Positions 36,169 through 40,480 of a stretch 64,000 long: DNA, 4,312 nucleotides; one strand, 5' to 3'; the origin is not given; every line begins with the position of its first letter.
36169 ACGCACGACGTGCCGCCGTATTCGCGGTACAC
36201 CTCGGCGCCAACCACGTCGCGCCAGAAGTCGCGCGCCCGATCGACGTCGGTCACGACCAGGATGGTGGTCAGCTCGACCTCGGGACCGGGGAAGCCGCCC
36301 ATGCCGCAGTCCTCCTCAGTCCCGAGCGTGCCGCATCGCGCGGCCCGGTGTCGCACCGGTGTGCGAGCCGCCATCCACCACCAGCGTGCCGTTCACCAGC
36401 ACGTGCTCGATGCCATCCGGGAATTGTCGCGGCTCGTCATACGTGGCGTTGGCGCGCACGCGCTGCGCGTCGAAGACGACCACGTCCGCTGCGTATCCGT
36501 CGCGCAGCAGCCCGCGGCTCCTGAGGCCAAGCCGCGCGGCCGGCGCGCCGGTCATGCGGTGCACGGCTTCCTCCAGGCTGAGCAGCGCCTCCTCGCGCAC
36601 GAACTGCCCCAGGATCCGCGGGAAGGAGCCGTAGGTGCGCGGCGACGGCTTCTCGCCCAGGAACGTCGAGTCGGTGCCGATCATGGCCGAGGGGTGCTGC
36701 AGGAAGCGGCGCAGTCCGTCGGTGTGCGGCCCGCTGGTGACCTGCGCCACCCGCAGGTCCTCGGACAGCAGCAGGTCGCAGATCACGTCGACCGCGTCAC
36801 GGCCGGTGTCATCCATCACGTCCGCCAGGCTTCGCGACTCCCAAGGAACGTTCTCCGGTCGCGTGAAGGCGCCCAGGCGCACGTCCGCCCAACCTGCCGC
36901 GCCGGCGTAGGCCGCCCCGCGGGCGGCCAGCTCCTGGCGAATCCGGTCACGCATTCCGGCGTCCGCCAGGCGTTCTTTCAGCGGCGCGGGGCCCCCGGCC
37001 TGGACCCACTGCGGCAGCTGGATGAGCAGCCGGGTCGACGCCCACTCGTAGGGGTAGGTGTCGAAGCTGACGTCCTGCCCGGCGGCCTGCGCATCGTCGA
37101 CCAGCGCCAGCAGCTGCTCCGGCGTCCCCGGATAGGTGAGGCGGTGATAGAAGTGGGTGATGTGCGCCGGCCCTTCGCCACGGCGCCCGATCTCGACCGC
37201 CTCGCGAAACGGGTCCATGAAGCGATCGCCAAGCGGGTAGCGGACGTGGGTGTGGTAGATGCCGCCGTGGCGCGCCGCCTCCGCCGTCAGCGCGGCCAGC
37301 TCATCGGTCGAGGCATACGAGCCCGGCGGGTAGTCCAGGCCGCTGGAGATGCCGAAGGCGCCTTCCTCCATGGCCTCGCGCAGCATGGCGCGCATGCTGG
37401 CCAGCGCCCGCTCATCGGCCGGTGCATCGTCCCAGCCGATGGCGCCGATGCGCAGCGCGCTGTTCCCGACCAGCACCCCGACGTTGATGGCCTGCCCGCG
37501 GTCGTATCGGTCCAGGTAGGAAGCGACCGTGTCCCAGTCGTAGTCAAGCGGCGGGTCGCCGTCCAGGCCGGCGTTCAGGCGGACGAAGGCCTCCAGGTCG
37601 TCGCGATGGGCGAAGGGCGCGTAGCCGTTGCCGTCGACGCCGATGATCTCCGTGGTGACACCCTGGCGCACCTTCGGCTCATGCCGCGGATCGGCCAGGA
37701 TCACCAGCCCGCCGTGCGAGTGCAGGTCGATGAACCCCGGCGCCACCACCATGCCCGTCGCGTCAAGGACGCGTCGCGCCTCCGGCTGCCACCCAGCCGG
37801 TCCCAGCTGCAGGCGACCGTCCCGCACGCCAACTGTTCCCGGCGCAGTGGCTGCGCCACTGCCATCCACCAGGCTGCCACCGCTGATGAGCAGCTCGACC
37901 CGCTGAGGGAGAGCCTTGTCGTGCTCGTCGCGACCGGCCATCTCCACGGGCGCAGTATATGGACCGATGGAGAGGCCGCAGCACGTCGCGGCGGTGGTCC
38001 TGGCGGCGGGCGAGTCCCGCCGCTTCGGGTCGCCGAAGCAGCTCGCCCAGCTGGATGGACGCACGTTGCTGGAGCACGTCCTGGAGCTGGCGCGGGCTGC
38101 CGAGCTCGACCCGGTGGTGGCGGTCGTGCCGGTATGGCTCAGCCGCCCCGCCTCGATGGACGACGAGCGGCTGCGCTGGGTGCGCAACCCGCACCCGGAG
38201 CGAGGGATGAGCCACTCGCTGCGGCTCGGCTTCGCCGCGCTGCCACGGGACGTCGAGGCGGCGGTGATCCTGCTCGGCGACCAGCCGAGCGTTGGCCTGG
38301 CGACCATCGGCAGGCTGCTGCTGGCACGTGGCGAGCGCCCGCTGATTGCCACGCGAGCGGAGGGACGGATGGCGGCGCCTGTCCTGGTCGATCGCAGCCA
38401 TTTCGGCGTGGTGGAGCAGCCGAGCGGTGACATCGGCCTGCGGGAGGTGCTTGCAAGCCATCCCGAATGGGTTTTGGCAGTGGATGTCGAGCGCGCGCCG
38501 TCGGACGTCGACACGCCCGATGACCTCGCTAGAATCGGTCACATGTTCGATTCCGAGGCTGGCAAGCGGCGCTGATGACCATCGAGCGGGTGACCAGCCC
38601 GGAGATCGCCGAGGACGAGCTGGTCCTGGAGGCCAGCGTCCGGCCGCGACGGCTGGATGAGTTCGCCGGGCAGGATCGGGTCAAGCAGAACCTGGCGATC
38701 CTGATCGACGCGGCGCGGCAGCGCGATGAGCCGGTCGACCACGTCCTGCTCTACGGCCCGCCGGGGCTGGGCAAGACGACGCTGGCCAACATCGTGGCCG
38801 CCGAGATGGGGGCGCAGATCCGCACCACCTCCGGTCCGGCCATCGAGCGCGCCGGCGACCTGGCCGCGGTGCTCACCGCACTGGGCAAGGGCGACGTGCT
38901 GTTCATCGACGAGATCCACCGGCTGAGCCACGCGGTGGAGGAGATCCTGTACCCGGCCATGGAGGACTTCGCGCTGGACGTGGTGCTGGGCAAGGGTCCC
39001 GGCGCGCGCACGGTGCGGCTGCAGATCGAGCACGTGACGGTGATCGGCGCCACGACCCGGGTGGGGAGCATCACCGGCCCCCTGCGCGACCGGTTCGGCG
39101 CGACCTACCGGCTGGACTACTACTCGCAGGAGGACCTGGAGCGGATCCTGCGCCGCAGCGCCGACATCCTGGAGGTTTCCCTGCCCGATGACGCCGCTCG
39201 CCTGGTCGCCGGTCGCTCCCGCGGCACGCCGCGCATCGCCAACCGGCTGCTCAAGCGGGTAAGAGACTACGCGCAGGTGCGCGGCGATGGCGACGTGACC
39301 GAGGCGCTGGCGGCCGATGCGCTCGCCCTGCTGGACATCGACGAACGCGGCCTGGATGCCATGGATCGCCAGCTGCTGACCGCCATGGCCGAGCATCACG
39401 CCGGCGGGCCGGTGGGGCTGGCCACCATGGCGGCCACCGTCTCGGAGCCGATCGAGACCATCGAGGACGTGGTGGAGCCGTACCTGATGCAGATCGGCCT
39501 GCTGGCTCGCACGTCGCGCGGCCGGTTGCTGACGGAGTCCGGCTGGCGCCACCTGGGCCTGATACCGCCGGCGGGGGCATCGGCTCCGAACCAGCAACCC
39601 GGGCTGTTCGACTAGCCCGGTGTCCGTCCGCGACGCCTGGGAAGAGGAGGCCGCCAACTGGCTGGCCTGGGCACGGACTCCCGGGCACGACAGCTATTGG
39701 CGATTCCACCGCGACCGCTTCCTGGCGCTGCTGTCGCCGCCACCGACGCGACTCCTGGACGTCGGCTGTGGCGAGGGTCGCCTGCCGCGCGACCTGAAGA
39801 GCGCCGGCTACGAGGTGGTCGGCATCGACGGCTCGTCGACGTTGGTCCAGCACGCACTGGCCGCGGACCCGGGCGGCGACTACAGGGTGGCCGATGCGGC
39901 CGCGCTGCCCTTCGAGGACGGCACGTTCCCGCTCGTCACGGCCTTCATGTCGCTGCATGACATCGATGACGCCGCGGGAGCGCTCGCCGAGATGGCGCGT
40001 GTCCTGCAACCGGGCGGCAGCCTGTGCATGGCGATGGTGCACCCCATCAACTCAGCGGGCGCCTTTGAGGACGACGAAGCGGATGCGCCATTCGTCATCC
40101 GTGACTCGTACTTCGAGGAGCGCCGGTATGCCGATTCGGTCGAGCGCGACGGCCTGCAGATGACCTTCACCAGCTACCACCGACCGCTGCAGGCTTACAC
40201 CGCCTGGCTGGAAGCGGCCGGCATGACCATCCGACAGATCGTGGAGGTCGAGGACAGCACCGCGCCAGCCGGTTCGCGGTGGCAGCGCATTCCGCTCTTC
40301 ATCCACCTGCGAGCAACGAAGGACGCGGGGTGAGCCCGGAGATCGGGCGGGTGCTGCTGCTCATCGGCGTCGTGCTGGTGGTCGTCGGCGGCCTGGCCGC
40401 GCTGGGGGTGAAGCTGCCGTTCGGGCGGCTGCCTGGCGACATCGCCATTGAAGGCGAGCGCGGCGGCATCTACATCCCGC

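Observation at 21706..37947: Uricolytic locus with XDH, uricase, HIU hydrolase, OHCU decarboxylase, a cyclic amidohydrolase and malate synthase, but no recognisable allantoate-to-glyoxylate enzymes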

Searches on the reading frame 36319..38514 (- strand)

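Call 6: search_protein_families(library=pfam, proteins=[window:36319-38514:-], max_evalue=0.01)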
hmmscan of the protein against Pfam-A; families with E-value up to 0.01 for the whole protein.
window:36319-38514:- (732 aa): 2 families
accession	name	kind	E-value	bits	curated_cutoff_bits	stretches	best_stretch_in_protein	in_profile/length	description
PF07969.17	Amidohydro_3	-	6e-24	85.8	29.7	1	248-713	1-472/472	Amidohydrolase family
PF01979.26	Amidohydro_1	-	6.4e-09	35.9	25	1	594-711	228-344/345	Amidohydrolase family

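Call 8: search_protein_families(library=ncbifam, proteins=[window:36319-38514:-], max_evalue=0.001)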
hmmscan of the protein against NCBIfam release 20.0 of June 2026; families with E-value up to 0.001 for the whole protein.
window:36319-38514:- (732 aa): 40 families (the best 25 are shown)
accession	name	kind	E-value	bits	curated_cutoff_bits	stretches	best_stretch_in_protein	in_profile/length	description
NF006560.0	PRK09061.1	subfamily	5.3e-57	193.3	340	2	624-729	402-513/517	amidohydrolase family protein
NF006689.0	PRK09237.1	equivalog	2.2e-14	52.8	371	2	205-289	2-89/383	amidohydrolase/deacetylase family metallohydrolase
TIGR03121.1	one_C_dehyd_A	equivalog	2.4e-10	39.3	392.75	1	645-725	430-510/556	formylmethanofuran dehydrogenase subunit A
NF005791.0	PRK07627.1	equivalog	4.8e-10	39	442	1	208-265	3-61/425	dihydroorotase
NF011987.0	PRK15446.2-3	subfamily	6.8e-09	35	253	0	640-687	322-369/395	alpha-D-ribose 1-methylphosphonate 5-triphosphate diphosphatase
NF011990.0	PRK15446.2-6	subfamily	6.8e-09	34.9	233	1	639-714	320-384/390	alpha-D-ribose 1-methylphosphonate 5-triphosphate diphosphatase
TIGR01224.1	hutI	equivalog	1.3e-08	34.1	298.15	0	226-297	4-77/377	imidazolonepropionase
NF004839.0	PRK06189.1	equivalog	1.3e-08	34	631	0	206-267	3-62/451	allantoinase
TIGR00857.1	pyrC_multi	subfamily_domain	1.7e-08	33.9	279.05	0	637-686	324-372/412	dihydroorotase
NF006841.0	PRK09357.2-2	equivalog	2.4e-08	33.1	640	0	228-267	21-57/421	dihydroorotase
NF006688.0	PRK09236.1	equivalog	3.3e-08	32.7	535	1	641-728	344-441/444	dihydroorotase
NF006844.0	PRK09357.2-5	equivalog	3.5e-08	32.9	701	0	207-267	3-63/422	dihydroorotase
NF006559.0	PRK09060.1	equivalog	3.8e-08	32.1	482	1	204-267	3-64/444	dihydroorotase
NF006839.0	PRK09357.1-4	equivalog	6.1e-08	31.7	576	0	209-267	3-61/422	dihydroorotase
TIGR02318.1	phosphono_phnM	equivalog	1.7e-07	30.5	390.55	0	641-684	316-359/376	phosphonate metabolism protein PhnM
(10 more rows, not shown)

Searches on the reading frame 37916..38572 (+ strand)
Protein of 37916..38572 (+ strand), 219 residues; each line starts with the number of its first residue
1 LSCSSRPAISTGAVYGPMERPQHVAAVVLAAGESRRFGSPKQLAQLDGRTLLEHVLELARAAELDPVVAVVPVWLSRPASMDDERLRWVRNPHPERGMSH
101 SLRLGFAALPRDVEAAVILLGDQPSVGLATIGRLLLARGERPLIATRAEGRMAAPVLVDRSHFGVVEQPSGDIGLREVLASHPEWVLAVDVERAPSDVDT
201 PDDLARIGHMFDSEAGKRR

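Call 6: search_protein_families(library=pfam, proteins=[window:37916-38572:+], max_evalue=0.01)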
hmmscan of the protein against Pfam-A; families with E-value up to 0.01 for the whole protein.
window:37916-38572:+ (219 aa): 2 families
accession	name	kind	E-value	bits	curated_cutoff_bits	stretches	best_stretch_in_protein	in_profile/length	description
PF12804.13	NTP_transf_3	-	2.7e-33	115.9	27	1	26-183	1-158/160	MobA-like NTP transferase domain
PF01128.25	IspD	-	0.00021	21.6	27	1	24-71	1-51/221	2-C-methyl-D-erythritol 4-phosphate cytidylyltransferase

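Call 8: search_protein_families(library=ncbifam, proteins=[window:37916-38572:+], max_evalue=0.001)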
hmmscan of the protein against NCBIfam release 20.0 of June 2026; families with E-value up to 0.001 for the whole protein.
window:37916-38572:+ (219 aa): 21 families
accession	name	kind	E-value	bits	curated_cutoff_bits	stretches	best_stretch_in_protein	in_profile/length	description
TIGR03310.1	matur_MocA_YgfJ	equivalog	1.3e-32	113.3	186.45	1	26-205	2-186/188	molybdenum cofactor cytidylyltransferase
NF045665.1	NTPtran_DVU1551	equivalog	7.7e-26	91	315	1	24-213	1-195/359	DVU_1551 family NTP transferase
TIGR03202.1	pucB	equivalog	3.9e-22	78.9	235.05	1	25-203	2-191/192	xanthine dehydrogenase accessory protein PucB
NF045782.1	NicBOxredNboR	equivalog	8.3e-18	64.8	260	1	22-206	7-204/206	nicotine blue oxidoreductase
NF010932.0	PRK14352.1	equivalog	3.5e-10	39.1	611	1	19-137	2-125/488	bifunctional UDP-N-acetylglucosamine diphosphorylase/glucosamine-1-phosphate N-acetyltransferase GlmU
NF002741.0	PRK02726.1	equivalog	5e-10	39.3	179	1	21-111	5-93/200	molybdenum cofactor guanylyltransferase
TIGR01173.1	glmU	equivalog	6.8e-10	38.4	366.85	1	25-140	2-119/452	bifunctional UDP-N-acetylglucosamine diphosphorylase/glucosamine-1-phosphate N-acetyltransferase GlmU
NF001457.0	PRK00317.1-3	equivalog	2.9e-08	33.4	164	1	25-66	3-45/200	molybdenum cofactor guanylyltransferase MobA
NF010933.0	PRK14353.1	equivalog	3.4e-08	32.6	505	1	22-137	4-123/453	bifunctional UDP-N-acetylglucosamine diphosphorylase/glucosamine-1-phosphate N-acetyltransferase GlmU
TIGR00453.1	ispD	equivalog_domain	4.4e-07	29.6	181.3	1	26-117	2-96/219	2-C-methyl-D-erythritol 4-phosphate cytidylyltransferase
NF006986.0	PRK09451.1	equivalog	2.2e-06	26.8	725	1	23-140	5-123/456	bifunctional UDP-N-acetylglucosamine diphosphorylase/glucosamine-1-phosphate N-acetyltransferase GlmU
NF010934.1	PRK14354.1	equivalog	2.5e-06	26.3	450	1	26-138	2-115/447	bifunctional UDP-N-acetylglucosamine diphosphorylase/glucosamine-1-phosphate N-acetyltransferase GlmU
NF001855.0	PRK00576.1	equivalog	2.1e-05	24.2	205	1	22-59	5-44/197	molybdenum cofactor guanylyltransferase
TIGR02665.1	molyb_mobA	equivalog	6.4e-05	23.1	151.85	1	25-59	2-37/186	molybdenum cofactor guanylyltransferase MobA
NF041135.1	IPPtranDIPPsyn_Thcocales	equivalog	7e-05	22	580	0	25-104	2-86/419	bifunctional L-myo-inositol-1-phosphate cytidylyltransferase/CDP-L-myo-inositol myo-inositolphosphotransferase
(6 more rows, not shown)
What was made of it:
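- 37916..38575 (+): MocA-like molybdenum-cofactor cytidylyltransferase, divergent from the XDH operon. PF12804; TIGR03310 scores 113, below its cutoff (calls 6, 8).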

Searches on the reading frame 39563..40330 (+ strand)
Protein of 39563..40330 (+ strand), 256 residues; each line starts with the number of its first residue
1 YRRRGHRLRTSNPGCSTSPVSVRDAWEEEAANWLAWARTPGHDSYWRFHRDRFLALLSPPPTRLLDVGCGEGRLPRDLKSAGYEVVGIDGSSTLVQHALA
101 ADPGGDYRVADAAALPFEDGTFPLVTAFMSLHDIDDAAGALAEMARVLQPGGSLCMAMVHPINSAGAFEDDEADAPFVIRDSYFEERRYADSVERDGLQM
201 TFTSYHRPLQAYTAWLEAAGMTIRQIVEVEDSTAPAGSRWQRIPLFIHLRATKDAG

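Call 11: search_protein_families(library=pfam, proteins=[window:39563-40330:+], max_evalue=0.0001)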
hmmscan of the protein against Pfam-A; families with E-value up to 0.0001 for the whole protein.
window:39563-40330:+ (256 aa): 6 families
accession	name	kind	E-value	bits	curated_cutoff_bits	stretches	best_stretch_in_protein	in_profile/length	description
PF08241.18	Methyltransf_11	-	1.9e-22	80.1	21.2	1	65-155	1-94/95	Methyltransferase domain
PF13649.12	Methyltransf_25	-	1.7e-18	67.5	27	1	65-152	2-97/97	Methyltransferase domain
PF13489.12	Methyltransf_23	-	4.8e-15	56.1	27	1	52-224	15-162/164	Methyltransferase domain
PF08242.18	Methyltransf_12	-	2.5e-12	47.8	30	1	65-154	1-98/98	Methyltransferase domain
PF13847.12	Methyltransf_31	-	1.3e-11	44.8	27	1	62-160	5-113/145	Methyltransferase domain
PF01209.24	Ubie_methyltran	-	4e-09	36.6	20.1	1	60-159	47-155/233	ubiE/COQ5 methyltransferase family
